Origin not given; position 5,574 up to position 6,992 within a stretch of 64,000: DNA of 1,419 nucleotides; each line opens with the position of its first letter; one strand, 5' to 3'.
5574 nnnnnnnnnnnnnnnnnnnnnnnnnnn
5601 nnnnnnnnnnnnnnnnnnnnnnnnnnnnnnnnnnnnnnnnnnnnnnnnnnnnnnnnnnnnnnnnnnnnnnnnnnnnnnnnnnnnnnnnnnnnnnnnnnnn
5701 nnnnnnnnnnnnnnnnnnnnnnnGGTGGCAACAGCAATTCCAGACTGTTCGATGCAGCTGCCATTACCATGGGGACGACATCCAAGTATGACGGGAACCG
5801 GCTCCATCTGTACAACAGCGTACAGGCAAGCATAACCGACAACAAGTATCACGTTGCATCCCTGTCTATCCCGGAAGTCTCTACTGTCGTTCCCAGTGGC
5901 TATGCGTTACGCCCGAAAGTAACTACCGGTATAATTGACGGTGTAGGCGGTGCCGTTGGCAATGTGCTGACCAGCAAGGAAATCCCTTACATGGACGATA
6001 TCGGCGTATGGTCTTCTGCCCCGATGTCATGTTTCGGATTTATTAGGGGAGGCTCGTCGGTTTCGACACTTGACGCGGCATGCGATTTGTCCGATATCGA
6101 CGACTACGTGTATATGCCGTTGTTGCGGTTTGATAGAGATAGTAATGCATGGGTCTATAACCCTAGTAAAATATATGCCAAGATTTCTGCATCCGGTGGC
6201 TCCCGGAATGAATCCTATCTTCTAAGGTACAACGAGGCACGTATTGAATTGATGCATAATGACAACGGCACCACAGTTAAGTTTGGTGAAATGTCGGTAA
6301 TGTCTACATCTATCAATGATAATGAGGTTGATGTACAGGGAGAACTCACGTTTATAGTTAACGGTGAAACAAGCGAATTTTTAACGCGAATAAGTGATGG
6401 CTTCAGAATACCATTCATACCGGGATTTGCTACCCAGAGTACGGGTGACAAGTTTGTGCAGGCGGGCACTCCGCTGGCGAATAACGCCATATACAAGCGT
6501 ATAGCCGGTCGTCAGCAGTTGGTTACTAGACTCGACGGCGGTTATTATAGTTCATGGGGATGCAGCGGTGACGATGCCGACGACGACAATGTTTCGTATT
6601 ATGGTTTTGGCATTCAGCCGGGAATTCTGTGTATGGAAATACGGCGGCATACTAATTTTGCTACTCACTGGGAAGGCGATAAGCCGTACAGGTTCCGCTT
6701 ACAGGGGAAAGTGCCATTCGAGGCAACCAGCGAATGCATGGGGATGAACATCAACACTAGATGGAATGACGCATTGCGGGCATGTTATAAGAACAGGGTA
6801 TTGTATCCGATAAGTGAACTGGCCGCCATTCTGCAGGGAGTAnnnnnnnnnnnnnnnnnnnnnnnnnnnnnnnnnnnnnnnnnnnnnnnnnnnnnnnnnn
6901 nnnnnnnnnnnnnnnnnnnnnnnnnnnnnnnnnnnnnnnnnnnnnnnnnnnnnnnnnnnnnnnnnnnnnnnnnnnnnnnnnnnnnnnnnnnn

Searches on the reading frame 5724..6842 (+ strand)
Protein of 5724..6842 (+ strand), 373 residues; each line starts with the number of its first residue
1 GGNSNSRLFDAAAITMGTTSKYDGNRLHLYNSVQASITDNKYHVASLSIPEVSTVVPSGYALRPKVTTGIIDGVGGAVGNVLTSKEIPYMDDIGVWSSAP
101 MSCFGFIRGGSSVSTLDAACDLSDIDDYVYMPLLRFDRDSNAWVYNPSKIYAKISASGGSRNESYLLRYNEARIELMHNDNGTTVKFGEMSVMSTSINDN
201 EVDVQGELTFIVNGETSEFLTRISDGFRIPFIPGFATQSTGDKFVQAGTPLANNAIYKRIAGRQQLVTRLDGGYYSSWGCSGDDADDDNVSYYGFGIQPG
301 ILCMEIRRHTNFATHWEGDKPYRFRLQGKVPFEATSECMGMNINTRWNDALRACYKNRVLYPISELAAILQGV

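Call 61: predict_structure(alignment_id=A2)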
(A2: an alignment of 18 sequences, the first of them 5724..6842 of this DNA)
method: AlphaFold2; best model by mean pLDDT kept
length: 373 residues; sequences in the alignment: 18
mean_pLDDT: 71.5   pTM: 0.68
mean pLDDT of the five models: 71.5, 71.2, 70.2, 69.4, 65.6
residues with pLDDT >= 90: 60; 70-90: 147; 50-70: 110; < 50: 56
segments of 3 or more residues with pLDDT < 50: 1-19, 75-78, 88-95, 159-165, 246-253, 278-283
pLDDT, mean of each block of 10 residues (from residue 1): 30 41 57 66 63 52 62 52 51 54 84 79 81 89 89 73 55 85 89 79 87 83 83 85 52 62 79 68 57 90 89 67 87 76 68 88 88 78
secondary structure, 60 per line:
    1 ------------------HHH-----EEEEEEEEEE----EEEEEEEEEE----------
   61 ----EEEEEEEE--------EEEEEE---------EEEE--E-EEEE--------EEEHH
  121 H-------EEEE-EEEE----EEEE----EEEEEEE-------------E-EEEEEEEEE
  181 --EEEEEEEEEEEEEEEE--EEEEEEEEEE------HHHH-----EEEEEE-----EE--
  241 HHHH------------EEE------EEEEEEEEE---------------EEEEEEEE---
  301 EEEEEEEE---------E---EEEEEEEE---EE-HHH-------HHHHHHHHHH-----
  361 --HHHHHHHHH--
elements in order: E27-36 E41-50 E65-72 E81-86 E96-99 E104-107 E116-118 E129-132 E134-137 E142-145 E150-156 E172-180 E183-198 E201-210 H217-220 E226-231 H241-244 E257-259 E266-274 E290-297 E301-308 E322-329 H346-355 H363-371
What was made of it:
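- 6003..6845 (+): C-terminal module (280 aa) of the fibre-like protein. Low GC3 (0.49), fast-diverging, all-beta with two terminal helices. AF2 pLDDT 71.5 (call 61).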

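Call 75: fold_search(model_id=the predicted structure, library=viral)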
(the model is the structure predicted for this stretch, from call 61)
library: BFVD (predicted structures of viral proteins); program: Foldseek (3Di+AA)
matches with E <= 10: 448; with E <= 0.001: 0
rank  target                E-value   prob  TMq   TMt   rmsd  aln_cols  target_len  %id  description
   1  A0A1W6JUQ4            9.6e-03  0.16  0.09  0.14  20.5       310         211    7  Uncharacterized protein [Vibrio phage pVco-5]
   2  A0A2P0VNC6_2          1.0e-02  0.18  0.17  0.08  22.2       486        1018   10  Glycosyl hydrolase family 65 protein [Tetraselmis virus 1]
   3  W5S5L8                1.5e-02  0.15  0.11  0.14  16.4       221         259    8  Uncharacterized protein [Pithovirus sibericum]
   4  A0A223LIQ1            1.9e-02  0.28  0.19  0.12  21.2       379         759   12  Tail fiber protein [Pseudoalteromonas phage J2-1]
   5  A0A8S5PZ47            2.0e-02  0.38  0.19  0.18  26.6       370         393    7  Tail fiber protein [Myoviridae sp. ctQYc56]
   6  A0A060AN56            4.9e-02  0.08  0.11  0.07  55.8       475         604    7  Tail assembly protein [Enterococcus phage IME-EFm1]
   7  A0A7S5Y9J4            5.7e-02  0.20  0.17  0.07  29.6       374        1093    7  (no name in the UniProt tables at hand)
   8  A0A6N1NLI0            6.4e-02  0.14  0.13  0.15  16.1       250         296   10  Putative orfan [Tupanvirus soda lake]
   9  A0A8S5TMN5            6.7e-02  0.18  0.19  0.09  21.9       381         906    8  Distal tail protein [Siphoviridae sp. ctKgQ2]
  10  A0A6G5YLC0            7.4e-02  0.14  0.16  0.18  26.5       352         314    7  (no name in the UniProt tables at hand)
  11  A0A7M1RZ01            7.4e-02  0.08  0.12  0.07  34.0       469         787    9  Tail protein [uncultured phage cr11_1]
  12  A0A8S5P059            7.8e-02  0.14  0.16  0.17  31.3       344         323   11  H-type lectin domain [Siphoviridae sp. ctg2r17]
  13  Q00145                7.8e-02  0.13  0.08  0.19  23.4       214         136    6  Uncharacterized protein ORF40 [Ictalurid herpesvirus 1 (strain Auburn)]
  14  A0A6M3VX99            8.7e-02  0.08  0.13  0.08  20.3       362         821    8  Capsid polyprotein VP90 (Fragment) [Grey squirrel astrovirus]
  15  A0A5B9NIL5            9.2e-02  0.05  0.11  0.05  36.8       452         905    8  Putative tail protein [Bacillus phage vB_BspS_SplendidRed]
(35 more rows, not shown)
